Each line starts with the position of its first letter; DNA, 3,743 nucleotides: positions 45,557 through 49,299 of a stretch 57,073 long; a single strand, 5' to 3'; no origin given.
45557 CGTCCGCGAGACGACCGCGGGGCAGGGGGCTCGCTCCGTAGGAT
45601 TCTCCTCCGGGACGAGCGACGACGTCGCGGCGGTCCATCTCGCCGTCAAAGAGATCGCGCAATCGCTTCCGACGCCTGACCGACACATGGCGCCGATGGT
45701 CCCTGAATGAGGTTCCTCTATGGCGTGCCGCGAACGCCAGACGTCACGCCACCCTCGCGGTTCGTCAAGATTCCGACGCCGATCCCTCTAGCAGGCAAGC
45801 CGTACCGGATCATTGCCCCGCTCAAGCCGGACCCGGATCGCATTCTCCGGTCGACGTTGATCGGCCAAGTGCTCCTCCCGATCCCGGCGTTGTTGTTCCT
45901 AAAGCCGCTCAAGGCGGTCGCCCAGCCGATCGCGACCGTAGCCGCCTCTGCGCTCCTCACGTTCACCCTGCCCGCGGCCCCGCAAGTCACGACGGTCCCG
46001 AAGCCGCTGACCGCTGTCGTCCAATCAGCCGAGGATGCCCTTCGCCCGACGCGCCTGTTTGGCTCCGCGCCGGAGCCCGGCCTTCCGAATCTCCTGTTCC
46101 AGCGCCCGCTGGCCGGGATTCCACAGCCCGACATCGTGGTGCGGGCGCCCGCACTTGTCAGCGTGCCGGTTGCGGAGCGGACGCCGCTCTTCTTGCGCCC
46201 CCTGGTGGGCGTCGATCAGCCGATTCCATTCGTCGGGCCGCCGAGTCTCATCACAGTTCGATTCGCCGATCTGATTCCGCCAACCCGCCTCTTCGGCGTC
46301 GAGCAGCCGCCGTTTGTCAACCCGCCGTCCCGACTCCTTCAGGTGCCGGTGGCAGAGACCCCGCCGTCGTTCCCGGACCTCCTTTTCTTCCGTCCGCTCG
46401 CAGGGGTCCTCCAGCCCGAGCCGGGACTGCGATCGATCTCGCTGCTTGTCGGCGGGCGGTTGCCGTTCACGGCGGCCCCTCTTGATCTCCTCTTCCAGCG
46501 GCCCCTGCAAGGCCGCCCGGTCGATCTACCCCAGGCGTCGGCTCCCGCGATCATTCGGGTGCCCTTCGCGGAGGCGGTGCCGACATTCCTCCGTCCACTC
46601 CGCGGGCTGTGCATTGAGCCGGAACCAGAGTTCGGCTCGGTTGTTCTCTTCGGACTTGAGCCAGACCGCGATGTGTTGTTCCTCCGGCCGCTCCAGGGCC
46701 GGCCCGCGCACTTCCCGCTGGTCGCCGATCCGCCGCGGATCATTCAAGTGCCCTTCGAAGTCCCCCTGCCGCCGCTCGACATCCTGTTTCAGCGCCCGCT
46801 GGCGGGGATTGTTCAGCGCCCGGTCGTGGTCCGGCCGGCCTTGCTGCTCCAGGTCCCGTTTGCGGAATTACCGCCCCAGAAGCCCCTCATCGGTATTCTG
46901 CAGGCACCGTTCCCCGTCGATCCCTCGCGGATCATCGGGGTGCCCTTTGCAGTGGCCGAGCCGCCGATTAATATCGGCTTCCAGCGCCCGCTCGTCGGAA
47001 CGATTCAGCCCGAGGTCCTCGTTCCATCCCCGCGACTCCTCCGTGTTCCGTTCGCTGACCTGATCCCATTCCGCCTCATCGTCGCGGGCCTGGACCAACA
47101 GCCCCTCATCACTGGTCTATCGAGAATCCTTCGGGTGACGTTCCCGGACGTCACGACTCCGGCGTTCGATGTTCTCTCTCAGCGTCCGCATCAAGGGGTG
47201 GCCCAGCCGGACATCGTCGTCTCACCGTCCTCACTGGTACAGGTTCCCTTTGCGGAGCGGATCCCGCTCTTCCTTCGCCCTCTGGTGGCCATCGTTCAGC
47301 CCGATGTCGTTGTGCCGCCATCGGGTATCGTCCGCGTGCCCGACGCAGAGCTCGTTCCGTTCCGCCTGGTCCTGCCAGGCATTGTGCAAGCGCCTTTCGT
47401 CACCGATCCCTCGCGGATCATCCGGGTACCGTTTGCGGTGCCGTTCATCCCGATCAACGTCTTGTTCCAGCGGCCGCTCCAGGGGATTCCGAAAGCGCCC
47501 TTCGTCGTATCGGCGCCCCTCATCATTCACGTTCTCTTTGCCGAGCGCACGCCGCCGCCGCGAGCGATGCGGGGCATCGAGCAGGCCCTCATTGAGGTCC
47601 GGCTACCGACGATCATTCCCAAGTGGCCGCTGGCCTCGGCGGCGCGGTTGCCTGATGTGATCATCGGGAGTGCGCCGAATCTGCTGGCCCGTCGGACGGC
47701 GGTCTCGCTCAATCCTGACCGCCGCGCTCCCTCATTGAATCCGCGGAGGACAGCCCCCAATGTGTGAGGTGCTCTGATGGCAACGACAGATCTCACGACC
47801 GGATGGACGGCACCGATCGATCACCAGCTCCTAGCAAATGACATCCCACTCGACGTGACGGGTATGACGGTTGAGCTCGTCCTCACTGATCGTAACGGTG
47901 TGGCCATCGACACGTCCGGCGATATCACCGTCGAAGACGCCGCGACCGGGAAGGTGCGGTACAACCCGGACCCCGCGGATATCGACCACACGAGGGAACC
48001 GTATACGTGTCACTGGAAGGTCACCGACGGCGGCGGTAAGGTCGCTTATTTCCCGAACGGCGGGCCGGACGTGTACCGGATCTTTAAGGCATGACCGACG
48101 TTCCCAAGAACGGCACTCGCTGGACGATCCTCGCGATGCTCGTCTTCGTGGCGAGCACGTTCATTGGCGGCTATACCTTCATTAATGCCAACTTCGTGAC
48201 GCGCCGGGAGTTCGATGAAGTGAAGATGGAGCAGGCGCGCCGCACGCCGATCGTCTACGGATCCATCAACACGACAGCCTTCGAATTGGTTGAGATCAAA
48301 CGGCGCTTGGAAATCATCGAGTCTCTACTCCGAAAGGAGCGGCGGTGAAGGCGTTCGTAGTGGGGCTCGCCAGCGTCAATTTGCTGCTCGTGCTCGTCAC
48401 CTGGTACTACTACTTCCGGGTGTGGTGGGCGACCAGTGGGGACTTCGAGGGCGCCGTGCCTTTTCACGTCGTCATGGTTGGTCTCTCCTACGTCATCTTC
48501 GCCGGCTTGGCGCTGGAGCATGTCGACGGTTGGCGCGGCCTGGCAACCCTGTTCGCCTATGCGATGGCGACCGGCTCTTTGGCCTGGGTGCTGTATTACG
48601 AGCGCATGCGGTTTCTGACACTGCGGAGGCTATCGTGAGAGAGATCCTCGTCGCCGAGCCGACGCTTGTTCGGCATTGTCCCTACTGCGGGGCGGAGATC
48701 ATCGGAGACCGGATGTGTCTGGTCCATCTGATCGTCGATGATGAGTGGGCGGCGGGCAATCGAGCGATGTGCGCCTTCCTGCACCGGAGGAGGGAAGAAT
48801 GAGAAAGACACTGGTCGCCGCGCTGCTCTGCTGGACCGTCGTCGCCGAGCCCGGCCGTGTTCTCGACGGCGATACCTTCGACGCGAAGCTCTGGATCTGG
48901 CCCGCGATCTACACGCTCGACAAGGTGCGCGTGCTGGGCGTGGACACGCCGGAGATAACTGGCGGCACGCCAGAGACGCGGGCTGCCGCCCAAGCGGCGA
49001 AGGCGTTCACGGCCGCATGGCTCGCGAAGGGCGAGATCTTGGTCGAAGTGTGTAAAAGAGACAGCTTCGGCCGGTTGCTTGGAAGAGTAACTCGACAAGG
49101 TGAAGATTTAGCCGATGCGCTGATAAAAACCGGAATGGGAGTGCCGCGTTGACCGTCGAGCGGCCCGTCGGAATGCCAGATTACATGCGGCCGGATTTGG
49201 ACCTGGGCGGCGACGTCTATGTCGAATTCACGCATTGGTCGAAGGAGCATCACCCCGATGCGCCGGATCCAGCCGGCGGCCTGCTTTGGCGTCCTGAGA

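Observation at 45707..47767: A 686-aa proline-rich protein built from about 16-17 degenerate 31-33-aa repeats with a three-unit super-repeat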

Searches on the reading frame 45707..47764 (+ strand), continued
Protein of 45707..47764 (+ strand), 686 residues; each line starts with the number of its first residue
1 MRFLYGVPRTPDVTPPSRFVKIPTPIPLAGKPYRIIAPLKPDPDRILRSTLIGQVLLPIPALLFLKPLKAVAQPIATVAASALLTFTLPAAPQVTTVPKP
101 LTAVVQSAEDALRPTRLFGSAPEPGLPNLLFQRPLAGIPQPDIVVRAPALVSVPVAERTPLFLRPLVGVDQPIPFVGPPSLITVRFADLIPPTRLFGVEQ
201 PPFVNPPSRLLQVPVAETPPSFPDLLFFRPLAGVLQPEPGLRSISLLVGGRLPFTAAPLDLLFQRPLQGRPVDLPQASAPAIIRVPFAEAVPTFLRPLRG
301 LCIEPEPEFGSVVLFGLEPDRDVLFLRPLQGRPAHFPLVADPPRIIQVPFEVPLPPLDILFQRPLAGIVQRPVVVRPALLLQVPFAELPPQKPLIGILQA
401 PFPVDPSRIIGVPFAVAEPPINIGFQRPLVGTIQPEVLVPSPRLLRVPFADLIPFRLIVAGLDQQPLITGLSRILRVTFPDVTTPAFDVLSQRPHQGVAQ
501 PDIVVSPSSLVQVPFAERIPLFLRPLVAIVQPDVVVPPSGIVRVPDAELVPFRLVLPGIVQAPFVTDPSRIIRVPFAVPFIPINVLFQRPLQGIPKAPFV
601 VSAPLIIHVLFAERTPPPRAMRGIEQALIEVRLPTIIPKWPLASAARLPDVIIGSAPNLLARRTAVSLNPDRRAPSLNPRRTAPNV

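Call 44: search_protein_families(library=phrogs, proteins=[L011:2644-2925:+, L011:2939-3517:+, L011:3522-5999:+, L011:5999-6451:+, L011:6456-6971:+, L011:6975-8594:+, L011:8584-11175:+, L010:232-666:+, L001:2730-3167:+, L001:3422-3682:+], max_evalue=0.01)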
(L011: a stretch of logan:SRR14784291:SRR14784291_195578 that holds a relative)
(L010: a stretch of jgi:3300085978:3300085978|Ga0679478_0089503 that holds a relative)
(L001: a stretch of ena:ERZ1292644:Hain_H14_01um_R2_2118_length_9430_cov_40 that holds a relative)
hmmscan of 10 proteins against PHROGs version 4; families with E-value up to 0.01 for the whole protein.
L011:2644-2925:+ (94 aa): 0 families

L011:2939-3517:+ (193 aa): 2 families
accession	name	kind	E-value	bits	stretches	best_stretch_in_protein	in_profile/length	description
phrog_394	-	tail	1.8e-37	129.7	1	3-191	2-187/190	tail protein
phrog_9239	-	tail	6.6e-09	35.7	1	8-193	7-189/741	tail tubular protein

L011:3522-5999:+ (826 aa): 5 families
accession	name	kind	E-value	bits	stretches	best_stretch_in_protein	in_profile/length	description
phrog_376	-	tail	3.1e-167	559.1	1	1-823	1-708/712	tail protein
phrog_15566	-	tail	3.1e-92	310.9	1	290-821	8-546/552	tail protein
phrog_20269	-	unknown function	1.1e-36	127.6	1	10-400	9-355/374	-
phrog_30010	-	unknown function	5.4e-21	75.9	1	441-710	178-453/517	-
phrog_457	-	tail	1.3e-05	25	1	370-466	392-486/793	tail protein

L011:5999-6451:+ (151 aa): 2 families
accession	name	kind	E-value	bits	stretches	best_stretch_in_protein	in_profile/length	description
phrog_4177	-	unknown function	1.5e-20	74.7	1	6-150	3-142/143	-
phrog_308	-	head and packaging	1.2e-08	36.2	1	41-151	43-150/151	internal virion protein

L011:6456-6971:+ (172 aa): 3 families
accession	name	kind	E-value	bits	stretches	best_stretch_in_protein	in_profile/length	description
phrog_418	-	head and packaging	4.9e-26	92.8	1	9-156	7-154/166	internal virion protein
phrog_24149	-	unknown function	0.00016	21.9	1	28-146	257-374/415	-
phrog_18250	-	integration and excision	0.0028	18.3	1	20-77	22-78/162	integrase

L011:6975-8594:+ (540 aa): 0 families

L011:8584-11175:+ (864 aa): 1 family
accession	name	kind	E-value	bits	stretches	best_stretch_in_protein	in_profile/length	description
phrog_6651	-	head and packaging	2.6e-21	76.3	1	353-649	859-1174/1375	internal virion protein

L010:232-666:+ (145 aa): 0 families

L001:2730-3167:+ (146 aa): 0 families

L001:3422-3682:+ (87 aa): 0 families

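Call 45: search_solved_structures(query=A2, max_evalue=10)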
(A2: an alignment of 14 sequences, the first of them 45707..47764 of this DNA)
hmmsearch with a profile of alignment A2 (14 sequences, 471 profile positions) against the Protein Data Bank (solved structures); distinct sequences matched with E-value up to 10: 1.
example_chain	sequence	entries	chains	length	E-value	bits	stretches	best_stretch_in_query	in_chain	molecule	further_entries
7zzq_Q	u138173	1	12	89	0.92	11.2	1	129-174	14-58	BcsH fragment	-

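Call 51: search_protein_families(library=pfam, proteins=[L011:2644-2925:+, L010:232-666:+, L010:945-1736:+, L010:1743-2429:+, L012:1792-2862:+, L012:2866-3504:+, L011:93-833:+, L001:2730-3167:+, L005:1840-3420:+], max_evalue=0.1)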
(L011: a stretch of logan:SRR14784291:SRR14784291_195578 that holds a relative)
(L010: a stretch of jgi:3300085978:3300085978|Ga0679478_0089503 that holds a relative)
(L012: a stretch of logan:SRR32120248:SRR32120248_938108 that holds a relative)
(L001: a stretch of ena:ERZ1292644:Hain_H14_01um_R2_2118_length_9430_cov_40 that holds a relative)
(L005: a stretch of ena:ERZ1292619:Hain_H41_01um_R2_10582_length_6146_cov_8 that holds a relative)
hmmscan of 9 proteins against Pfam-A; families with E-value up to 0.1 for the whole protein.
L011:2644-2925:+ (94 aa): 0 families

L010:232-666:+ (145 aa): 0 families

L010:945-1736:+ (264 aa): 1 family
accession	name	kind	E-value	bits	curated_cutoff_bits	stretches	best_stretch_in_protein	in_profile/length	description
PF14099.13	Polysacc_lyase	-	0.0028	18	29.9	1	178-257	138-210/210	Polysaccharide lyase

L010:1743-2429:+ (229 aa): 0 families

L012:1792-2862:+ (357 aa): 0 families

L012:2866-3504:+ (213 aa): 0 families

L011:93-833:+ (247 aa): 1 family
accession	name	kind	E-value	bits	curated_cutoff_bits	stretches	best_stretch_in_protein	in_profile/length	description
PF13385.13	Laminin_G_3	-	5.7e-11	43.2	27.6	1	10-170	4-150/151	Concanavalin A-like lectin/glucanases superfamily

L001:2730-3167:+ (146 aa): 0 families

L005:1840-3420:+ (527 aa): 3 families
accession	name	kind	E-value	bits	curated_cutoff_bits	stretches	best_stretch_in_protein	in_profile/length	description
PF13229.12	Beta_helix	-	1.9e-06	28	25.9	2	320-405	11-88/158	Right handed beta helix region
PF01833.30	TIG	-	0.0032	17.9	20.9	1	14-94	8-77/84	IPT/TIG domain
PF08480.16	Disaggr_assoc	-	0.0055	17.1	22.6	1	288-462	3-169/194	Disaggregatase related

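Call 74: search_protein_families(library=ncbifam, proteins=[window:45707-47764:+], max_evalue=0.1)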
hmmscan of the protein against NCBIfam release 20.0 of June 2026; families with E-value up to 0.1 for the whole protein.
window:45707-47764:+ (686 aa): 0 families

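Call 78: search_protein_families(library=phrogs, proteins=[L003:48-917:+, L003:920-1516:+, L003:1530-1934:+, L001:1738-2070:+, L001:2085-2687:+, L001:774-1184:+, L001:1197-1538:+, L001:8523-9428:+, L003:6794-7210:+], max_evalue=0.01)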
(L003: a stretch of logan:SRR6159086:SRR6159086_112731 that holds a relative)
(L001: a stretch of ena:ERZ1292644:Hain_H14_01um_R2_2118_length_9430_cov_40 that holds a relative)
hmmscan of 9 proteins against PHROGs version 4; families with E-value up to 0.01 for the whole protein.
L003:48-917:+ (290 aa): 0 families

L003:920-1516:+ (199 aa): 23 families
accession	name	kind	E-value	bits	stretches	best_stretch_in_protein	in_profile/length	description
phrog_819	-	tail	8.5e-21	74.8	1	12-145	467-592/1024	tail protein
phrog_5073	-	tail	6e-20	72.7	1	49-149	267-367/519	tail fiber protein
phrog_6320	-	tail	2e-19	70.9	1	20-150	83-211/745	tail fiber protein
phrog_366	-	tail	2.5e-16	61.2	2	14-95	303-385/474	tail fiber protein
phrog_1806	-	tail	2.6e-14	54.2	1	11-146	91-228/276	collagen like minor tail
phrog_8745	-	tail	6.9e-14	51.1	2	67-147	1386-1466/1803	tail fiber protein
phrog_29268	-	unknown function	5.2e-11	42.4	1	33-148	410-529/653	-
phrog_26246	-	tail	3.6e-10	40.5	1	28-148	85-206/329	tail protein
phrog_18350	-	tail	7.1e-10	40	2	67-108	157-198/253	tail fiber protein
phrog_30509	-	tail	1.2e-06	28.8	1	78-145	47-114/254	collagen like minor tail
phrog_38806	-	unknown function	1.7e-06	28.7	2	34-119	69-152/285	-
phrog_3420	-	unknown function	1.7e-06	26.9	1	26-148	182-301/929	-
phrog_1658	-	unknown function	4e-06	27.7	1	55-112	46-103/239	-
phrog_10972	-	tail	1.8e-05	25.4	1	73-139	157-223/343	tail fiber protein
phrog_26654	-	unknown function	1.9e-05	25.2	1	45-127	69-151/360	-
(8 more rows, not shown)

L003:1530-1934:+ (135 aa): 0 families

L001:1738-2070:+ (111 aa): 0 families

L001:2085-2687:+ (201 aa): 0 families

L001:774-1184:+ (137 aa): 0 families

L001:1197-1538:+ (114 aa): 0 families

L001:8523-9428:+ (302 aa): 0 families

L003:6794-7210:+ (139 aa): 0 families

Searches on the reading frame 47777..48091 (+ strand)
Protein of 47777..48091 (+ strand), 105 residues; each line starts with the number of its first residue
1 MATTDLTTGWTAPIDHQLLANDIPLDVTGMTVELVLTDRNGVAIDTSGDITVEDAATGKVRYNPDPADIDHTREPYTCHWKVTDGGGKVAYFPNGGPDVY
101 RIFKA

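Call 7: search_protein_families(library=phrogs, proteins=[window:47777-48091:+], max_evalue=0.01)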
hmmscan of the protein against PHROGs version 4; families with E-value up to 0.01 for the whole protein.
window:47777-48091:+ (105 aa): 1 family
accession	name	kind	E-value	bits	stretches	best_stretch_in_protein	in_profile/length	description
phrog_1627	-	unknown function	8.6e-05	22.4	1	4-102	31-132/567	-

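Call 24: search_protein_families(library=pfam, proteins=[window:47777-48091:+], max_evalue=0.01)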
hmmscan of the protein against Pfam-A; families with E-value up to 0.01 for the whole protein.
window:47777-48091:+ (105 aa): 2 families
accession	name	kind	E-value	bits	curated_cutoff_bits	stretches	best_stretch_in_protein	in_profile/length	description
PF10651.15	BppU_N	-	2.3e-06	27.8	23.1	1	14-85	33-102/142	BppU N-terminal domain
PF17963.7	Big_9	-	0.0048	18.2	23.6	1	6-88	11-80/89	Bacterial Ig domain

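Call 74: search_protein_families(library=ncbifam, proteins=[window:47777-48091:+], max_evalue=0.1)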
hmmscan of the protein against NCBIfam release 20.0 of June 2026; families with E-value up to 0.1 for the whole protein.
window:47777-48091:+ (105 aa): 0 families

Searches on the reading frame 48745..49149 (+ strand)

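Call 7: search_protein_families(library=phrogs, proteins=[window:48745-49149:+], max_evalue=0.01)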
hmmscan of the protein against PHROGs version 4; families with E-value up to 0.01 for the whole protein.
window:48745-49149:+ (135 aa): 4 families
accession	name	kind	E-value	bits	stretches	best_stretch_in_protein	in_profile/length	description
phrog_452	-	DNA, RNA and nucleotide metabolism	9.3e-19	69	1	29-131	66-173/201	endonuclease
phrog_8809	-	unknown function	2.6e-07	29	1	30-131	1097-1200/2317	-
phrog_18798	-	unknown function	3.6e-07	31.5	1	37-133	10-102/124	-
phrog_20876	-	DNA, RNA and nucleotide metabolism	3.1e-05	24.1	1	37-120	171-245/395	nuclease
